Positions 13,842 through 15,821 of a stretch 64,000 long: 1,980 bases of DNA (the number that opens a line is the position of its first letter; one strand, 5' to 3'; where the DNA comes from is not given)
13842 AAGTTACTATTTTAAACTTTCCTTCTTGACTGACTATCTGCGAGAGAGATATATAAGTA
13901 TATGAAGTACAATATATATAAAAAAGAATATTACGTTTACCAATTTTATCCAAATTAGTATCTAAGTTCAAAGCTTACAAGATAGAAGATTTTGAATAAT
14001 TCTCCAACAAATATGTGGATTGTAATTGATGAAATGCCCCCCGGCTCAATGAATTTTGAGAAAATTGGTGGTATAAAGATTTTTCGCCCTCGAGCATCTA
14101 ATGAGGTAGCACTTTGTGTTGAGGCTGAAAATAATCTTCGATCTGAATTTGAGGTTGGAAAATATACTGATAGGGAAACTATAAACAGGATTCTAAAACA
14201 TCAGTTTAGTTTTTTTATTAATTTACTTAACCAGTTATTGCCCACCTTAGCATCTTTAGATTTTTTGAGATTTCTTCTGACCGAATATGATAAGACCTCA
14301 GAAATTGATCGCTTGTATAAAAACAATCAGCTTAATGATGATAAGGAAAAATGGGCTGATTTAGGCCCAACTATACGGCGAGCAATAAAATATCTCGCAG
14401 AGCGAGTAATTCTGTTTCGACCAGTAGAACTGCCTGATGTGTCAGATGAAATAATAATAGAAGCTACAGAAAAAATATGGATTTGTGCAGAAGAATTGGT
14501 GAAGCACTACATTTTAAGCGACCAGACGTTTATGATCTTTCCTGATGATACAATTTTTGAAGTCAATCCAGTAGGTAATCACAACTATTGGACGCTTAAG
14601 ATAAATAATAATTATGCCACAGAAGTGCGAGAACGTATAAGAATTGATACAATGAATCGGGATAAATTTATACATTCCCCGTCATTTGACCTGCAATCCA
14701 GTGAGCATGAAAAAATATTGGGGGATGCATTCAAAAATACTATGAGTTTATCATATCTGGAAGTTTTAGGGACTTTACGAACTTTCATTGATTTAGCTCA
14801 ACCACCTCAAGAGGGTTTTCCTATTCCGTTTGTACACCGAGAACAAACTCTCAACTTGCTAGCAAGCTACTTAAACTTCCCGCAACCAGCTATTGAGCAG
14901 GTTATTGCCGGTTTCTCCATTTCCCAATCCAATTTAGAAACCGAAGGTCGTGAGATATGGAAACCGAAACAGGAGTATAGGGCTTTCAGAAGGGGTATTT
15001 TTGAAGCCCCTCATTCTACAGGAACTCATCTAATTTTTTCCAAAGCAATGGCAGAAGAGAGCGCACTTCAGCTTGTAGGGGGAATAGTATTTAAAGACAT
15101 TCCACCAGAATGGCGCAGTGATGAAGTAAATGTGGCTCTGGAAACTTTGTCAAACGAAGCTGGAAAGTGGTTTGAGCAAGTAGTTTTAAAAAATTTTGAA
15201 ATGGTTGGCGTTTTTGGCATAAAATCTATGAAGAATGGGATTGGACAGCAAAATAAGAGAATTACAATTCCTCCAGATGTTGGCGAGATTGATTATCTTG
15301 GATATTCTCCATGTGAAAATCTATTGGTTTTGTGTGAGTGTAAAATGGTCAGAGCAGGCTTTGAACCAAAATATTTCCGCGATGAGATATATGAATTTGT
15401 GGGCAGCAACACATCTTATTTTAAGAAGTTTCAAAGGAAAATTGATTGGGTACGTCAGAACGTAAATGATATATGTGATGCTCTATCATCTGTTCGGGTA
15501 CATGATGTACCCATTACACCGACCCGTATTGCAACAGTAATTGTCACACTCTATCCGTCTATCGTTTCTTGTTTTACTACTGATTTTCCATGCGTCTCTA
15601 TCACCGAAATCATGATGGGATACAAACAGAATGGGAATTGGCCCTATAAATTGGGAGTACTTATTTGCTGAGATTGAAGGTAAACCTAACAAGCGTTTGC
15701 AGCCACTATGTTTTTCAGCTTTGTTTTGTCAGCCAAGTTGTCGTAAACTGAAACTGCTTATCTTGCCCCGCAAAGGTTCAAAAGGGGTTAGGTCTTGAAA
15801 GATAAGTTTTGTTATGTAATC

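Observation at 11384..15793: Integrase-less integron cassette array (CALIN-type): three co-oriented attC-like sites, each just 3' of an ORF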

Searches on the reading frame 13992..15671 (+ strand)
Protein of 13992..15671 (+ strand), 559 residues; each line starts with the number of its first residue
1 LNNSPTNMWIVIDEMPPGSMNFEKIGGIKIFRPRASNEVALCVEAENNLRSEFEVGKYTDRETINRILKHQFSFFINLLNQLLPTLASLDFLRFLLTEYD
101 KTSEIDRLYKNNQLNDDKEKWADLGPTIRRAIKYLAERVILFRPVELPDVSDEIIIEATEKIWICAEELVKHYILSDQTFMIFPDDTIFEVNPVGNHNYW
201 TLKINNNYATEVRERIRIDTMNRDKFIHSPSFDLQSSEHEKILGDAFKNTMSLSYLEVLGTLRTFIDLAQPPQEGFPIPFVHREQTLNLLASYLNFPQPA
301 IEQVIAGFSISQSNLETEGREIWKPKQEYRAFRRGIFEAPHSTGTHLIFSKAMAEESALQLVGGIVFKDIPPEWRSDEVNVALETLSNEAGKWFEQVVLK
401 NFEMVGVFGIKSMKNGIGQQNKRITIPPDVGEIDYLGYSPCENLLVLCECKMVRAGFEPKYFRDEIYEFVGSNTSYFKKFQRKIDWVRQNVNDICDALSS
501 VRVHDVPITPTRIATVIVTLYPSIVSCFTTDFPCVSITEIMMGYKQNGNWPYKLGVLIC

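Call 9: search_protein_families(library=padloc, proteins=[window:13992-15671:+], max_evalue=0.1)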
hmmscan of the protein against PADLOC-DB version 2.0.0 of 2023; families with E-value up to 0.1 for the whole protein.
window:13992-15671:+ (559 aa): 0 families

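Call 10: search_protein_families(library=pfam, proteins=[window:13992-15671:+], max_evalue=0.1)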
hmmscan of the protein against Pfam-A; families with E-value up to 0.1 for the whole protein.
window:13992-15671:+ (559 aa): 0 families

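Call 14: find_encoding_contigs(protein=window:13992-15671:+, flank=10000, max_places=6)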
Protein window:13992-15671:+ (559 aa): no gene with exactly this product is on record in the collection.

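Call 42: find_homologous_proteins(query=window:14013-15671:+)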
Query window:14013-15671:+ (552 aa): 93 proteins with E <= 0.001 among 8000 candidates.
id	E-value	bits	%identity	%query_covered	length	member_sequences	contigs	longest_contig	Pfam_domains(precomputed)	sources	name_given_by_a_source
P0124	0.0e+0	1036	81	100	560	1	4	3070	-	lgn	-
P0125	4.6e-289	978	75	100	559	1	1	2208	-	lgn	-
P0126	1.2e-287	973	77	99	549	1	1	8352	-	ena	-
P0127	1.5e-264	897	70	98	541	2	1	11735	-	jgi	-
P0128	2.7e-262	889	71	98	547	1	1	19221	-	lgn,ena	-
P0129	2.8e-254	863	70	98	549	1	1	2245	-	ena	-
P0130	5.3e-245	832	64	99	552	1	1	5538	-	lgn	-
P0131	6.2e-230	783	60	100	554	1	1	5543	-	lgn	-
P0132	1.8e-228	778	60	100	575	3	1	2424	-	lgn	-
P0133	6.8e-228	776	59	100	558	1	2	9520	-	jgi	jgi:hypothetical protein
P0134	4.4e-184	631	50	98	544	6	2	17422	-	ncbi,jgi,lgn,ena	-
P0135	1.9e-183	629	50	97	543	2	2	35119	-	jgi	jgi:hypothetical protein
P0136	8.2e-182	624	50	98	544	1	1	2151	-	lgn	-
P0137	7.5e-177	607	57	84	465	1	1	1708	-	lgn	-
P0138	3.9e-173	595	48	100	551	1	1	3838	-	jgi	jgi:hypothetical protein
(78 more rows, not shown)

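Call 43: find_encoding_contigs(protein=P0124, flank=10000, max_places=4)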
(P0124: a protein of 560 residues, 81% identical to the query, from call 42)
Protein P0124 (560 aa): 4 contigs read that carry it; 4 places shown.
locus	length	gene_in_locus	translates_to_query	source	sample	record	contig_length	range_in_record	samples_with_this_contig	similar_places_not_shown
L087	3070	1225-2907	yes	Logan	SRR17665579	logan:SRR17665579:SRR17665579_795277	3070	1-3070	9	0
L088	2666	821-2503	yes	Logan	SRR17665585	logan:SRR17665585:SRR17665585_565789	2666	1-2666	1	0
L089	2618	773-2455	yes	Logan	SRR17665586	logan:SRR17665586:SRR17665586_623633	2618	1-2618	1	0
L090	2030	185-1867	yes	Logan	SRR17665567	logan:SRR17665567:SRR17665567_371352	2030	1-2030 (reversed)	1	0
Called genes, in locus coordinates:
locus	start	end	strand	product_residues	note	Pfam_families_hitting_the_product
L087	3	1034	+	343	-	?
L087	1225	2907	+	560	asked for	-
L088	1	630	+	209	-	?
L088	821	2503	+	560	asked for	-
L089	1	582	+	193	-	?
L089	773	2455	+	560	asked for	-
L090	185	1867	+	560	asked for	-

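Call 44: find_encoding_contigs(protein=P0126, flank=10000, max_places=3)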
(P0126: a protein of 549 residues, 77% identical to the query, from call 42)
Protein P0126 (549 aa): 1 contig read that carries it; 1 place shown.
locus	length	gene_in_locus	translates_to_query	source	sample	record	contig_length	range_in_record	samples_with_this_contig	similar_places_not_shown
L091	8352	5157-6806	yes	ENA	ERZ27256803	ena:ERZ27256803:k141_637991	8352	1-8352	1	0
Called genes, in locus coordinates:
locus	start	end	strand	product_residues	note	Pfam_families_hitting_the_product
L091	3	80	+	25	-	?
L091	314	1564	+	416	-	PF14319:Zn_Tnp_IS91, PF04986:Y2_Tnp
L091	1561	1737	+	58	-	-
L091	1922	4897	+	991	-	PF00395:SLH (faint), PF14339:DUF4394 (faint)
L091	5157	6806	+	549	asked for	-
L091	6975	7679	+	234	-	-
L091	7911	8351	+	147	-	?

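Call 45: find_encoding_contigs(protein=P0128, flank=10000, max_places=3)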
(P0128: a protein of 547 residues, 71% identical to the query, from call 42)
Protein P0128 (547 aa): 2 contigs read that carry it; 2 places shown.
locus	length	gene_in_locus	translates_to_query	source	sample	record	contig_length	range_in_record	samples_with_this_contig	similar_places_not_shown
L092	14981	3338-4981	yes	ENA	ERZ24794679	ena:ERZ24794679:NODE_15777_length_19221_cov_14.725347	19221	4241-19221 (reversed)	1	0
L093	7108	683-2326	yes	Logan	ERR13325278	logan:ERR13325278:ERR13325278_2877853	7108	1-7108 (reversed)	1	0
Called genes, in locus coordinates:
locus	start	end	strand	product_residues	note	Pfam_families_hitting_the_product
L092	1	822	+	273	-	?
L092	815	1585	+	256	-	PF13191:AAA_16 (faint), PF01695:IstB_IS21, PF13481:AAA_25 (weak), PF00308:Bac_DnaA (weak), PF13604:AAA_30 (weak), PF20720:nSTAND3 (faint), PF00004:AAA (weak)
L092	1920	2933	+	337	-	PF02899:Phage_int_SAM_1, PF13495:Phage_int_SAM_4, PF00589:Phage_integrase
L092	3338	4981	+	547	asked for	-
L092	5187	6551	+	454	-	-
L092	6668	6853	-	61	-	-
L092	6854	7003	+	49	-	-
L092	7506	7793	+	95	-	-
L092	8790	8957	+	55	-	-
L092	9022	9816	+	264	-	-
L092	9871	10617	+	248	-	PF10571:UPF0547 (weak)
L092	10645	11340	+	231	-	PF00092:VWA, PF13519:VWA_2 (weak)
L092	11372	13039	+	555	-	PF13672:PP2C_2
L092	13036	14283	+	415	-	PF00069:Pkinase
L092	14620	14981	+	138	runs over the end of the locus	-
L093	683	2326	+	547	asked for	-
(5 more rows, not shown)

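Call 46: search_protein_families(library=ncbifam, proteins=[L092:1920-2933:+], max_evalue=0.001)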
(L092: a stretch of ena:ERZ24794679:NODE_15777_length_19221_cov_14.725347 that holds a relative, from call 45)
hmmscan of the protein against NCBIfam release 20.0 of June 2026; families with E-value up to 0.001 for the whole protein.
L092:1920-2933:+ (337 aa): 12 families
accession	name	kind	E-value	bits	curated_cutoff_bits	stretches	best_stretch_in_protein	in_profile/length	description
TIGR02224.1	recomb_XerC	equivalog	4.2e-57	193.8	335.15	1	16-309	5-287/295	tyrosine recombinase XerC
TIGR02225.1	recomb_XerD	equivalog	7e-56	189.7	329.6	1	16-302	5-277/290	site-specific tyrosine recombinase XerD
NF001399.0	PRK00283.1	subfamily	2.4e-52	178.1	279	1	11-307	10-291/300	tyrosine recombinase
NF040815.2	recomb_XerA_Arch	equivalog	5.7e-46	157.2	220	1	20-304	9-259/263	site-specific tyrosine recombinase/integron integrase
NF002331.0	PRK01287.1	subfamily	6.1e-32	111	371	1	8-307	28-320/365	site-specific tyrosine recombinase XerC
NF003462.0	PRK05084.1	equivalog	1e-25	90.3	267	1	145-313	194-358/360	tyrosine recombinase XerS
TIGR02249.1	integrase_gron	subfamily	1.9e-24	86.6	265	2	21-210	11-180/315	integron integrase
NF011946.0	PRK15417.1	equivalog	5.7e-15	55.3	435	2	64-195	61-180/337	integron integrase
NF007371.0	PRK09871.1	subfamily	4.6e-11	42.6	222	1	122-298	3-173/198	tyrosine-type DNA invertase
NF007370.0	PRK09870.1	subfamily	1.3e-09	37.9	221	1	122-298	9-178/200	tyrosine-type DNA invertase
NF041502.1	integrase_1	equivalog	3.8e-06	25.9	350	0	9-176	35-194/484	site-specific integrase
NF040693.1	recomb_GmtY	equivalog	0.00029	20.2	340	0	201-303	334-436/441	gamma-mobile-trio recombinase GmtY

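Call 73: search_protein_families(library=phrogs, proteins=[window:14013-15671:+], max_evalue=0.01)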
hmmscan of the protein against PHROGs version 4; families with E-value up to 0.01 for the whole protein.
window:14013-15671:+ (552 aa): 0 families

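Call 91: predict_structure(alignment_id=A7)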
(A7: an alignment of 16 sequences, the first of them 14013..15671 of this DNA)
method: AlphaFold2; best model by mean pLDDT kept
length: 552 residues; sequences in the alignment: 16
mean_pLDDT: 88.4   pTM: 0.85
mean pLDDT of the five models: 88.4, 87.6, 85.9, 85.5, 84.6
residues with pLDDT >= 90: 346; 70-90: 166; 50-70: 35; < 50: 5
segments of 3 or more residues with pLDDT < 50: 1-5
pLDDT, mean of each block of 10 residues (from residue 1): 53 88 93 92 95 88 90 91 94 95 86 88 92 82 88 94 80 70 88 81 78 87 85 97 97 97 89 96 97 96 90 61 80 93 95 91 92 97 94 95 91 91 93 95 80 63 80 94 94 83 95 87 90 95 94 89
secondary structure, 60 per line:
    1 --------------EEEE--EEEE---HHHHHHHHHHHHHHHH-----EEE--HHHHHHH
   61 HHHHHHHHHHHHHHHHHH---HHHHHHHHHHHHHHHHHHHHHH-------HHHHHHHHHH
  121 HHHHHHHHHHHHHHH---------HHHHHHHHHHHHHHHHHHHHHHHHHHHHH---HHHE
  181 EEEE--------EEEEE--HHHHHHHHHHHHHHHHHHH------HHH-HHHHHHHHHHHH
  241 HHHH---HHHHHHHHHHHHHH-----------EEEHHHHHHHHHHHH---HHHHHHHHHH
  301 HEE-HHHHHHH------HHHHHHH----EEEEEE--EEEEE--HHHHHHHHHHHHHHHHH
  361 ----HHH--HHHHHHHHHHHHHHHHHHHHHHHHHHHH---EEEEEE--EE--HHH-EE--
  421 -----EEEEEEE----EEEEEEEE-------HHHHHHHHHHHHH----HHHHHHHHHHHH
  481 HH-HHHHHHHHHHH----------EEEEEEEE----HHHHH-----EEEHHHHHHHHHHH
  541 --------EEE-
elements in order: E15-18 E21-24 H28-43 E49-51 H54-78 H82-103 H111-135 H145-173 E180-184 E193-197 H200-218 H229-244 H248-261 E273-275 H276-287 H291-301 H305-311 H318-324 E329-334 E337-341 H344-360 H370-397 E401-406 E426-432 E437-444 H452-464 H469-482 H484-494 E505-512 H517-521 E527-529 H530-540 E549-551

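Call 94: fold_search(model_id=the predicted structure, library=pdb)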
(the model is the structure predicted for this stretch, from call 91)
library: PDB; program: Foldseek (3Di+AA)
matches with E <= 10: 191; with E <= 0.001: 1
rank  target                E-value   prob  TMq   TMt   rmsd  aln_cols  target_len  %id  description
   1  9wuf                  4.3e-11  1.00  0.56  0.29   7.4       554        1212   14  Cryo-EM structure of Upx (released 2026-02-11)
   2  8z4i_A                7.3e-03  0.89  0.13  0.18  17.1       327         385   12  crystal structure of Cdn1 in complex with cA3 (released 2026-02-04)
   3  8z4i_B                7.9e-02  0.54  0.14  0.19  16.4       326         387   12  crystal structure of Cdn1 in complex with cA3 (released 2026-02-04)
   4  5zyv_A                2.8e-01  0.35  0.14  0.30  13.9       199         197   10  Crystal structure of human MGME1 with single strand DNA2 and Ca2+ (released 2018-09-19)
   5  1ng9_B                2.8e-01  0.04  0.08  0.07  29.5       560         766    9  E.coli MutS R697A: an ATPase-asymmetry mutant (released 2003-02-11)
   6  8q42_B                3.9e-01  0.20  0.17  0.21  16.3       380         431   10  Crystal structure of cA4-bound Can2 (E341A) in complex with oligo-A DNA (released 2023-11-22)
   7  1iax_A                4.7e-01  0.08  0.07  0.09  18.9       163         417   14  CRYSTAL STRUCTURE OF ACC SYNTHASE COMPLEXED WITH PLP (released 2001-04-04)
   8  8rav_A                5.4e-01  0.04  0.10  0.07  31.4       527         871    9  The crystal structure of DNA-bound human MutSbeta (MSH2/MSH3) in the canonical mismatch bound conformation with ADP bo (released 2025-06-11)
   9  6m9g_A                5.7e-01  0.08  0.11  0.17  16.9       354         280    8  BbvCI B2 dimer with Ta6Br14 clusters (released 2018-11-14)
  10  8r7c_E                6.6e-01  0.02  0.10  0.07  32.2       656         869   10  MutSbeta bound to compound CHDI-00915542 in the canonical DNA-mismatch bound form (released 2024-11-27)
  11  5zyt_A                9.5e-01  0.12  0.12  0.22  14.5       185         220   14  Crystal structure of human MGME1 with 3' overhang double strand DNA3 (released 2018-09-19)
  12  8r7c_A                9.5e-01  0.02  0.10  0.07  32.5       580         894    9  MutSbeta bound to compound CHDI-00915542 in the canonical DNA-mismatch bound form (released 2024-11-27)
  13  9sfa_B                1.0e+00  0.11  0.11  0.17  20.8       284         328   10  Cyclic nucleotide binding transcription factor Bd2879 - apo form (released 2025-10-22)
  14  8r7e_E                1.1e+00  0.02  0.10  0.07  32.2       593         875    9  MutSbeta bound to compound CHDI-00898647 in the canonical DNA-mismatch bound form (released 2024-11-27)
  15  3cq5_A                1.2e+00  0.05  0.09  0.12  21.9       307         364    8  Histidinol-phosphate aminotransferase from Corynebacterium glutamicum in complex with PMP (released 2008-07-01)
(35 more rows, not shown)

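Call 108: find_encoding_contigs(protein=P0127, flank=10000, max_places=3)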
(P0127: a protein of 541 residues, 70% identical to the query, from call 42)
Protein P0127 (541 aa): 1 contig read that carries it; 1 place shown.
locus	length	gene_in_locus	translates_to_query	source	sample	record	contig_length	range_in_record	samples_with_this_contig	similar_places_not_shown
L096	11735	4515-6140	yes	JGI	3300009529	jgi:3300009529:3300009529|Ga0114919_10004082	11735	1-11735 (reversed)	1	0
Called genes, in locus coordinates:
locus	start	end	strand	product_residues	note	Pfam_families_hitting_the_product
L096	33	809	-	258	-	PF00005:ABC_tran, PF13304:AAA_21 (faint)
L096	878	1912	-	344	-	PF13379:NMT1_2 (weak), PF09084:NMT1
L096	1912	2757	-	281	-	PF00528:BPD_transp_1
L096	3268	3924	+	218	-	-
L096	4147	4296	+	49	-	-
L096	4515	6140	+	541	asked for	-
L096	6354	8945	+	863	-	PF01555:N6_N4_Mtase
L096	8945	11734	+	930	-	?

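Call 109: find_encoding_contigs(protein=P0134, flank=10000, max_places=3)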
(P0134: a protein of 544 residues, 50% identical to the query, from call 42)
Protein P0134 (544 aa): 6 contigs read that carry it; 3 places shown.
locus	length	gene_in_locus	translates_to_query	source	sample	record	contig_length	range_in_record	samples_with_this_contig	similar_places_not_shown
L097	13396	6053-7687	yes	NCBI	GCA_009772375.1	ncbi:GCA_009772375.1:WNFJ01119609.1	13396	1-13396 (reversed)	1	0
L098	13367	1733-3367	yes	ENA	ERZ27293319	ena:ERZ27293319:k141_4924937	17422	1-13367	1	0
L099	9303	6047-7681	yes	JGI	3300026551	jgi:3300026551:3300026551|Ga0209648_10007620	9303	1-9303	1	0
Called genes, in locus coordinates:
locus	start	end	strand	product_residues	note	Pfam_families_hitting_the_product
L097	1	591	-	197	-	?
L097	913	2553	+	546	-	PF07669:Eco57I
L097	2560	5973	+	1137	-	PF13091:PLDc_2, PF09565:RE_NgoFVII (weak), PF00176:SNF2-rel_dom (faint), PF00270:DEAD (faint), PF04851:ResIII (faint), PF00271:Helicase_C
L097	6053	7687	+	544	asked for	-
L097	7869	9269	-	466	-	-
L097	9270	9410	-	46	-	-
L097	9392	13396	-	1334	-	?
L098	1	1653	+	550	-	?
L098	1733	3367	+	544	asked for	-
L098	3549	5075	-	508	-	-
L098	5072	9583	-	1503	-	PF05729:NACHT (faint), PF13191:AAA_16 (weak), PF13401:AAA_22 (weak), PF24883:NPHP3_N (weak)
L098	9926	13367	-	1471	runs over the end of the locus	PF00176:SNF2-rel_dom, PF08241:Methyltransf_11 (faint), PF05148:Methyltransf_8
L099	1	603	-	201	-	?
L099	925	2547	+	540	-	PF07669:Eco57I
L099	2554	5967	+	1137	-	PF13091:PLDc_2, PF09565:RE_NgoFVII (weak), PF00176:SNF2-rel_dom (faint), PF00270:DEAD (faint), PF04851:ResIII (faint), PF00271:Helicase_C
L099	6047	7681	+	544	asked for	-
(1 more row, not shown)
